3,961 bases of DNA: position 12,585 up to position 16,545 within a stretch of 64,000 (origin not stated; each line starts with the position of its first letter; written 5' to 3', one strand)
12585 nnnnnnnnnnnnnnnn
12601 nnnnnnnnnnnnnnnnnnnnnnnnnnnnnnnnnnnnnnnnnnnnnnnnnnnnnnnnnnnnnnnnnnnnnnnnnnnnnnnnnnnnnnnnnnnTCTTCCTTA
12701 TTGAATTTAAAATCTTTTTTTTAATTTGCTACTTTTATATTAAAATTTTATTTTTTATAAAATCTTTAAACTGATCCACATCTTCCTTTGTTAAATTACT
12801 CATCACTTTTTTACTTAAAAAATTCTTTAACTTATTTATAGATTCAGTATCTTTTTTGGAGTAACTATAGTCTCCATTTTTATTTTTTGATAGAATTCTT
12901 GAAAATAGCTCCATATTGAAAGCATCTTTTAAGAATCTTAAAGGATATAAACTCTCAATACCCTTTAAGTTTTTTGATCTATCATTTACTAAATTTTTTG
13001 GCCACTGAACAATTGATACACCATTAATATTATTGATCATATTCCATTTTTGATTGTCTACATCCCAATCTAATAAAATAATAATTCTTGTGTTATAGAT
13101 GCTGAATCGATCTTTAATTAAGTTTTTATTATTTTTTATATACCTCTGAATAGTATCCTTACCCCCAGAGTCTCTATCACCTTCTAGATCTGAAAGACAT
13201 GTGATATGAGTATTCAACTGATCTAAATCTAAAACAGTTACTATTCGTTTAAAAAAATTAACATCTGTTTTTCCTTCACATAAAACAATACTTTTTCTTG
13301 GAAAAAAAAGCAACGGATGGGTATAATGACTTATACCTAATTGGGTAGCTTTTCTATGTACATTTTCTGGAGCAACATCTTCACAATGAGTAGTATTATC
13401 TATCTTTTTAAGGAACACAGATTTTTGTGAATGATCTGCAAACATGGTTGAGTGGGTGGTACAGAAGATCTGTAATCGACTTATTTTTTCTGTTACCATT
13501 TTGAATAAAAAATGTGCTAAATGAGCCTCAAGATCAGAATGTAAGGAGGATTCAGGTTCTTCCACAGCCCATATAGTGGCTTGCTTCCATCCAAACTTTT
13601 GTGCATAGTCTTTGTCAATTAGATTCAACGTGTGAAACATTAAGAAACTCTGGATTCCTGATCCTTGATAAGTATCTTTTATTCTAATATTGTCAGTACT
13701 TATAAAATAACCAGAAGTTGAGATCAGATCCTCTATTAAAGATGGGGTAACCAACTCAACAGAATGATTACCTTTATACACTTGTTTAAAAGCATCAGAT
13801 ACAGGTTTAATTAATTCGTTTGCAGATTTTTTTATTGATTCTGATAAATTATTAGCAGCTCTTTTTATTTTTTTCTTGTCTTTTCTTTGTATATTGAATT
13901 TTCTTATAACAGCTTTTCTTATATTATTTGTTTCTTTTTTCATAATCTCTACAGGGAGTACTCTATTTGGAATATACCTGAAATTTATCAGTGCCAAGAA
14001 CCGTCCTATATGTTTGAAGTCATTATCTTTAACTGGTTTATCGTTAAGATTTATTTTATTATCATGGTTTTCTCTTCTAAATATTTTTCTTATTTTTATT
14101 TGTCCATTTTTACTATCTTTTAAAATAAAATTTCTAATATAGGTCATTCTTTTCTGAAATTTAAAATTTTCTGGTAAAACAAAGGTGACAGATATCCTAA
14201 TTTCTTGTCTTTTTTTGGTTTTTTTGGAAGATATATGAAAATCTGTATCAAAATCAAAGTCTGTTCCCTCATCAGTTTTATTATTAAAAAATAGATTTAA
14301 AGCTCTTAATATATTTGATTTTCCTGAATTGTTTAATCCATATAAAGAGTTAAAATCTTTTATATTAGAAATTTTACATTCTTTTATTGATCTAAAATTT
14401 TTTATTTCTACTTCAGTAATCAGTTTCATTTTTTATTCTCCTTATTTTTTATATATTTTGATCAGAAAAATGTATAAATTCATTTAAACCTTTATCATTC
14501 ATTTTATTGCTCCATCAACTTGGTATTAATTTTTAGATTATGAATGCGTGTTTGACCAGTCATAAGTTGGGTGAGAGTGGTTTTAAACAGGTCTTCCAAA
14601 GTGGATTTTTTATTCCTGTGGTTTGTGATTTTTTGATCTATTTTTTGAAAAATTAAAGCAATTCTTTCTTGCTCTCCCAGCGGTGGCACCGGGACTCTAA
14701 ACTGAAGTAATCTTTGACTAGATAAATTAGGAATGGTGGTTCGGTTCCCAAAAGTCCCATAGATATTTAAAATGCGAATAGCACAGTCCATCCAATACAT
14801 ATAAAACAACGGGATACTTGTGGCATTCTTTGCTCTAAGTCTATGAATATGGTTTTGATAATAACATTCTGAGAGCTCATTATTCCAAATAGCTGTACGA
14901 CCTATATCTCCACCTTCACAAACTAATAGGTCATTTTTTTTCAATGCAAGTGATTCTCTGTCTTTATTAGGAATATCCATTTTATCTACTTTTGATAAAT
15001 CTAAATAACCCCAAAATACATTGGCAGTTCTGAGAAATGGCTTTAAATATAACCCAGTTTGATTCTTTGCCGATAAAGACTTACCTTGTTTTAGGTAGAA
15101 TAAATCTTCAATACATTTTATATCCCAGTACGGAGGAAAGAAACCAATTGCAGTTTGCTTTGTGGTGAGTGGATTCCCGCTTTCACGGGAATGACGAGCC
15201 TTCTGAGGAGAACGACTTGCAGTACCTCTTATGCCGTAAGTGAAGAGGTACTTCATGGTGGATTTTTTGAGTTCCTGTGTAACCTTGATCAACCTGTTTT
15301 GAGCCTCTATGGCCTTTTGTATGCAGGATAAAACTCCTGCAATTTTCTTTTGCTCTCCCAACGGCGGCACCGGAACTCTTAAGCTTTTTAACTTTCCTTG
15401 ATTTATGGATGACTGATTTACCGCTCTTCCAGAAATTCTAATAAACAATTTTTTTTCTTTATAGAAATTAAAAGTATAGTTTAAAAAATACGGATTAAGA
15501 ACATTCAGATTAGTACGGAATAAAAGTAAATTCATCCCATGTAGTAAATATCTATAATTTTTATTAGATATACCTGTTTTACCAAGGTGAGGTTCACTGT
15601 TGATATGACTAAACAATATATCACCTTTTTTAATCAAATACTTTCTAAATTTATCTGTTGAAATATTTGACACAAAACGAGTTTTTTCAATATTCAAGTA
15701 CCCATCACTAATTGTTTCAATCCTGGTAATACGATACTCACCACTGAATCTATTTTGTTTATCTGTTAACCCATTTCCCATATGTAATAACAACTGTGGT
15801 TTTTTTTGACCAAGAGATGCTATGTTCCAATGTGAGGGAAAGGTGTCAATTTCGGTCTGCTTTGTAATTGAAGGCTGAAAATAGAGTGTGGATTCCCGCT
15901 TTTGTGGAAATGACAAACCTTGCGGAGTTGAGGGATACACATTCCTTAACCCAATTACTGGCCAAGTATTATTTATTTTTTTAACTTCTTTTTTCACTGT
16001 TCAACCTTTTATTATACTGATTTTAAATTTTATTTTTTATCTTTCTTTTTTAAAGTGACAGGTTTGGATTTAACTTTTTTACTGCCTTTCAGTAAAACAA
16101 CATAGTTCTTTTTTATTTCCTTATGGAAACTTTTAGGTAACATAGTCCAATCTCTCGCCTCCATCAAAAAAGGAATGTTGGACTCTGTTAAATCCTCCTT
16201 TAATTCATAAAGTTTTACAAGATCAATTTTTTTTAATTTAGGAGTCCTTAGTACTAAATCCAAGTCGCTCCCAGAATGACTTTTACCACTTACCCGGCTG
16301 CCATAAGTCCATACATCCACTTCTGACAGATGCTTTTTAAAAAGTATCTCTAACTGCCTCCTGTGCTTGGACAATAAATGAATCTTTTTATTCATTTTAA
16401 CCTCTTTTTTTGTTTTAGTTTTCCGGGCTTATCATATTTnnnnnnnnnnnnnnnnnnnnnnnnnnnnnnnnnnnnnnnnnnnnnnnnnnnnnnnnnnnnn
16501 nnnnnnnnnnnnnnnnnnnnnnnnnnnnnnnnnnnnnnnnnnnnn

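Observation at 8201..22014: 13.8-kb Type I R-M super-operon with three cargo blocks wedged between the hsd genes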

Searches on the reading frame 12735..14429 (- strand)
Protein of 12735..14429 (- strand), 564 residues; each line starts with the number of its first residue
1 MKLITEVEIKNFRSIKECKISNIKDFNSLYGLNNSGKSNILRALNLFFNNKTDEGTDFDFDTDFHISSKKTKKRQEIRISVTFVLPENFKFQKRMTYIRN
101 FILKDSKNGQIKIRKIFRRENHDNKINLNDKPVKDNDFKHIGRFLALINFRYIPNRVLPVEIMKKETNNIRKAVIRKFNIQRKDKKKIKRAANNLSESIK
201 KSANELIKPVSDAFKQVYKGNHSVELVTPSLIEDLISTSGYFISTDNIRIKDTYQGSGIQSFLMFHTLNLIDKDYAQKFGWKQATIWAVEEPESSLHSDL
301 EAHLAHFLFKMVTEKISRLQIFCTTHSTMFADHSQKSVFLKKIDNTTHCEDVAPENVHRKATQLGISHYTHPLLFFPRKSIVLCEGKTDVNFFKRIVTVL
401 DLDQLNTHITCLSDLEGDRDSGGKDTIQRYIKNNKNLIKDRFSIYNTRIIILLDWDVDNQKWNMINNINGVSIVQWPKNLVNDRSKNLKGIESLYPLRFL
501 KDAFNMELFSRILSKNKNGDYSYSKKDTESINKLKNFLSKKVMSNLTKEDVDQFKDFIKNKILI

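Call 3: search_protein_families(library=pfam, proteins=[window:12735-14429:-], max_evalue=0.01)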
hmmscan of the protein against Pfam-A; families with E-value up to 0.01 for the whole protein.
window:12735-14429:- (564 aa): 6 families
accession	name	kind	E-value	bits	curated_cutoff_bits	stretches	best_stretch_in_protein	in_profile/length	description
PF13175.12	AAA_15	-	1.3e-25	91.2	32.1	1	4-330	3-373/374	AAA ATPase domain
PF13304.12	AAA_21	-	4.2e-14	53.7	27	1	26-328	1-300/304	AAA domain, putative AbiEii toxin, Type IV TA system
PF11398.14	DUF2813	-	3e-08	33.9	21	1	4-313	3-313/372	Protein of unknown function (DUF2813)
PF13476.12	AAA_23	-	2.1e-07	32.2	27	1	7-216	2-195/201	AAA domain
PF02463.25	SMC_N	-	3e-07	30.5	40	1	4-140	2-125/220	RecF/RecN/SMC N terminal domain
PF11536.14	DUF3226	-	8.1e-05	22.9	27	1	380-479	2-92/208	Protein of unknown function (DUF3226)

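Call 4: search_protein_families(library=padloc, proteins=[window:12735-14429:-], max_evalue=0.01)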
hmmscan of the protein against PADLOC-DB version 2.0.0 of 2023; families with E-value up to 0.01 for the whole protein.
window:12735-14429:- (564 aa): 72 families (the best 25 are shown)
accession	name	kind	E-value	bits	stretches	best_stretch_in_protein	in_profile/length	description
PDLC02979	AriA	-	4.1e-29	100.5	1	4-330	3-372/373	-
PDLC02358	Old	-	4e-22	76.7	1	3-419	3-425/578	Old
PDLC04168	GajA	-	1.4e-20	71.6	2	1-90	1-84/570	-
PDLC00070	GajA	-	2.8e-20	70.5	1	4-390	3-399/596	AAA ATPase domain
PDLC00081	GajA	-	9.3e-20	68.8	1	4-345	3-338/574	AAA ATPase domain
PDLC00069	GajA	-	5e-19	66.2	2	4-216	3-207/687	AAA ATPase domain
PDLC00094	GajA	-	1.2e-18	65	1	3-412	2-426/569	AAA ATPase domain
PDLC00090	GajA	-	4.5e-18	63.3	1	4-404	3-441/659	AAA ATPase domain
PDLC03878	NsnB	-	7.3e-18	63.4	1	4-345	2-295/345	-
PDLC02915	ATPase-Toprim_I-B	-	1.6e-17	61.5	1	4-394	3-364/623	-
PDLC00062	GajA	-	2.7e-17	60.4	2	4-88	3-86/639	AAA ATPase domain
PDLC00067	GajA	-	4.6e-17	59.7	1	3-389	4-407/604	AAA ATPase domain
PDLC00066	GajA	-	6.4e-17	59.3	1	4-409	3-404/567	AAA ATPase domain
PDLC02335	AbiLi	-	3.9e-16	57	1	3-338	49-248/326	AbiLi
PDLC00071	GajA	-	6e-16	56.4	1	4-403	3-397/588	AAA ATPase domain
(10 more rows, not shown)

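Call 84: search_protein_families(library=ncbifam, proteins=[window:12735-14429:-], max_evalue=0.001)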
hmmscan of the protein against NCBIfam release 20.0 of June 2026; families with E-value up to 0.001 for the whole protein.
window:12735-14429:- (564 aa): 6 families
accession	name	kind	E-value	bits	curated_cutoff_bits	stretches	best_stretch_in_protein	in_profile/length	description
NF038234.1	retron_eff_Eco8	equivalog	4.6e-15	55.3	250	1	4-394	3-392/679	retron Eco8 family effector endonuclease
TIGR00611.2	recf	equivalog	1.6e-06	27.5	172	1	4-49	1-46/339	DNA replication/repair protein RecF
NF047739.1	antiphage_MADS3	equivalog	2.6e-05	23.6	420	0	3-62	1-59/427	methylation-associated defense system AAA family ATPase MAD3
TIGR00634.1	recN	equivalog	0.00011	21.3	407.85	0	3-53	1-51/563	DNA repair protein RecN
TIGR02169.1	SMC_prok_A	equivalog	0.00011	20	729.4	1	4-139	2-124/1165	chromosome segregation protein SMC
NF003034.1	PRK03918.1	equivalog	0.00039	18.5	700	1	4-45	3-44/878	DNA double-strand break repair ATPase Rad50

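Call 94: search_protein_families(library=phrogs, proteins=[window:12735-14429:-], max_evalue=0.01)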
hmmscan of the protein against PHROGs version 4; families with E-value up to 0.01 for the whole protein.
window:12735-14429:- (564 aa): 7 families
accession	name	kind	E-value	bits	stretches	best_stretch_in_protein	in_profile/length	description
phrog_4747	-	unknown function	2.9e-35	123.4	1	4-411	3-470/610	-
phrog_3940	-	unknown function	5.8e-13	49.5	1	4-560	5-524/537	-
phrog_8323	-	unknown function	1.2e-08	35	1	4-354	51-389/623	-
phrog_7507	-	unknown function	2.5e-05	24.8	1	4-215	4-229/483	-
phrog_25363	-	unknown function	0.0019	19.4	1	4-61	7-64/77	-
phrog_16465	-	DNA, RNA and nucleotide metabolism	0.0058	16.7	1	4-50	5-52/491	exonuclease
phrog_1499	-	unknown function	0.0087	16.4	0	4-54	5-55/427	-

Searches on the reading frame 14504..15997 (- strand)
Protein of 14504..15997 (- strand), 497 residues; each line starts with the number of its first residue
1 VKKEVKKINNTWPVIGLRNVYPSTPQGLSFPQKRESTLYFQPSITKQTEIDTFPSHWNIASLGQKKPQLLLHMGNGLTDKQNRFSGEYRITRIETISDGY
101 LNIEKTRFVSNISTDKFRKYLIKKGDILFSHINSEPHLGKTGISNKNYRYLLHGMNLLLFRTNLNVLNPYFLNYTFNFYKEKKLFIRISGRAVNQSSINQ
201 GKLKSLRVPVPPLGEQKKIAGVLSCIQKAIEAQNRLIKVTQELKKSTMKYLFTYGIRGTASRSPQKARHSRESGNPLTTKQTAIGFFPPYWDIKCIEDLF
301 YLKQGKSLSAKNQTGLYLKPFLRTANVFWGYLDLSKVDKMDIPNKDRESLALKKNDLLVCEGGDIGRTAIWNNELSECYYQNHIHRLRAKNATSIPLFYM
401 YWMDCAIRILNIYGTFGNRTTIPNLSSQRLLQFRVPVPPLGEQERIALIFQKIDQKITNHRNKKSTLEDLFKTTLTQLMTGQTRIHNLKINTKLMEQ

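Call 3: search_protein_families(library=pfam, proteins=[window:14504-15997:-], max_evalue=0.01)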
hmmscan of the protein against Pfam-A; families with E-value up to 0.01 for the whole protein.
window:14504-15997:- (497 aa): 1 family
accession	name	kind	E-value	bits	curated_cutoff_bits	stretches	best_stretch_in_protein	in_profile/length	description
PF01420.25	Methylase_S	-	1.9e-37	129.5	22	2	291-468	4-167/168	Type I restriction modification DNA specificity domain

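Call 4: search_protein_families(library=padloc, proteins=[window:14504-15997:-], max_evalue=0.01)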
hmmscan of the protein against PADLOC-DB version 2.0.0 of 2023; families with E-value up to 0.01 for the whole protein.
window:14504-15997:- (497 aa): 140 families (the best 25 are shown)
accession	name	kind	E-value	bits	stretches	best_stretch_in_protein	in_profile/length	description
PDLC03134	Specificity_I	-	2.7e-71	238.6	4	288-452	3-167/428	Type I specificity subunit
PDLC03107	Specificity_I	-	2.9e-63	212.3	2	33-252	165-388/392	Type I specificity subunit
PDLC03148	Specificity_I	-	7.4e-53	177.9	2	45-231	230-427/453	Type I specificity subunit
PDLC03098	Specificity_I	-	9e-51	171.6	1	46-486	18-439/443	Type I specificity subunit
PDLC03087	Specificity_I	-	1.2e-48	164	3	53-260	11-214/418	Type I specificity subunit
PDLC03189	Specificity_I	-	3.5e-47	159.3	2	272-467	206-394/459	Type I specificity subunit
PDLC03069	Specificity_I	-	5.5e-47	158.7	2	32-234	162-365/387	Type I specificity subunit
PDLC03100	Specificity_I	-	2.7e-46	156.8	2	53-252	192-388/392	Type I specificity subunit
PDLC03096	Specificity_I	-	4.5e-45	152.5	2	51-243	362-551/658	Type I specificity subunit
PDLC03072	Specificity_I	-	5.6e-45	152.2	2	287-486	233-440/448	Type I specificity subunit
PDLC03089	Specificity_I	-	7.3e-43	145.3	2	291-470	5-185/446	Type I specificity subunit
PDLC03101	Specificity_I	-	2.6e-40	137.3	2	53-253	209-401/411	Type I specificity subunit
PDLC03105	Specificity_I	-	4.3e-40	136.5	2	53-244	234-423/448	Type I specificity subunit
PDLC03090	Specificity_I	-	3.4e-39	133.3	2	48-256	13-216/434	Type I specificity subunit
PDLC03179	Specificity_I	-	4.8e-39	132.7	2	287-454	390-559/589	Type I specificity subunit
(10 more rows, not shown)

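Call 84: search_protein_families(library=ncbifam, proteins=[window:14504-15997:-], max_evalue=0.001)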
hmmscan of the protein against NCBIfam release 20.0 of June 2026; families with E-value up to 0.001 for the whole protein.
window:14504-15997:- (497 aa): 2 families
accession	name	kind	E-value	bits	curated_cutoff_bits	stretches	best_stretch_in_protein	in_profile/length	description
NF007278.0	PRK09737.1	equivalog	6.4e-38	130.7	662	2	192-446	140-378/461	type I restriction-modification system specificity subunit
NF047740.1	antiphage_MADS5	equivalog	4.5e-09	35.6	400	1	196-457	171-442/461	methylation-associated defense system restriction endonuclease subunit S MAD5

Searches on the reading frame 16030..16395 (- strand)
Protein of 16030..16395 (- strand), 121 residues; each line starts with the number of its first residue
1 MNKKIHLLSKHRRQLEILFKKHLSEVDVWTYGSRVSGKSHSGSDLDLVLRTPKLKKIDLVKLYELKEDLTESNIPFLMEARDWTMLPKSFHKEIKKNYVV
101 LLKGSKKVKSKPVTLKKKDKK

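Call 3: search_protein_families(library=pfam, proteins=[window:16030-16395:-], max_evalue=0.01)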
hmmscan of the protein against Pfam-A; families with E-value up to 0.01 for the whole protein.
window:16030-16395:- (121 aa): 3 families
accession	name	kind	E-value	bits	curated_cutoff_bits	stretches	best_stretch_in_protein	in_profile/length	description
PF01909.29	NTP_transf_2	-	1.1e-06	29.4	21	1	13-71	3-66/93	Nucleotidyltransferase domain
PF18765.7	Polbeta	-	2.3e-06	28.1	26.9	1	18-103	6-89/93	Polymerase beta, Nucleotidyltransferase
PF22600.2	MTPAP-like_central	-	5.8e-06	26.9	27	1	9-77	23-83/139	Poly(A) RNA polymerase, mitochondrial-like, central palm domain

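Call 4: search_protein_families(library=padloc, proteins=[window:16030-16395:-], max_evalue=0.01)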
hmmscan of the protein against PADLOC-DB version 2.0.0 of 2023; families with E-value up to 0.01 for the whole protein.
window:16030-16395:- (121 aa): 6 families
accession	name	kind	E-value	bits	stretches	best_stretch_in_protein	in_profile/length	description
PDLC03138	Specificity_I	-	5e-08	30.4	1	17-110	14-105/485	Type I specificity subunit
PDLC04904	PDC-S09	-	2.9e-06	25.4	1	1-99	1-96/104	-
PDLC04368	PDC-M05A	-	7.1e-05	20.7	1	29-108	111-194/201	-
PDLC04902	PDC-S09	-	0.0003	19.1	1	8-71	5-66/97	-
PDLC04906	PDC-S09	-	0.0011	17.4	1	3-74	3-75/98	-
PDLC04903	PDC-S09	-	0.0011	17.3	1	6-98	9-105/108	-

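Call 84: search_protein_families(library=ncbifam, proteins=[window:16030-16395:-], max_evalue=0.001)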
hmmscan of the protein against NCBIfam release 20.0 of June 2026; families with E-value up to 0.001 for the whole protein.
window:16030-16395:- (121 aa): 1 family
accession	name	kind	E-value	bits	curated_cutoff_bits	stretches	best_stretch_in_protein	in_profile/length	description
NF047752.1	MntA_antitoxin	equivalog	4.9e-06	26.4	60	1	28-106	10-85/106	type VII toxin-antitoxin system MntA family adenylyltransferase antitoxin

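Call 94: search_protein_families(library=phrogs, proteins=[window:16030-16395:-], max_evalue=0.01)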
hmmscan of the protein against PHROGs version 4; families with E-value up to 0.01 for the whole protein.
window:16030-16395:- (121 aa): 0 families
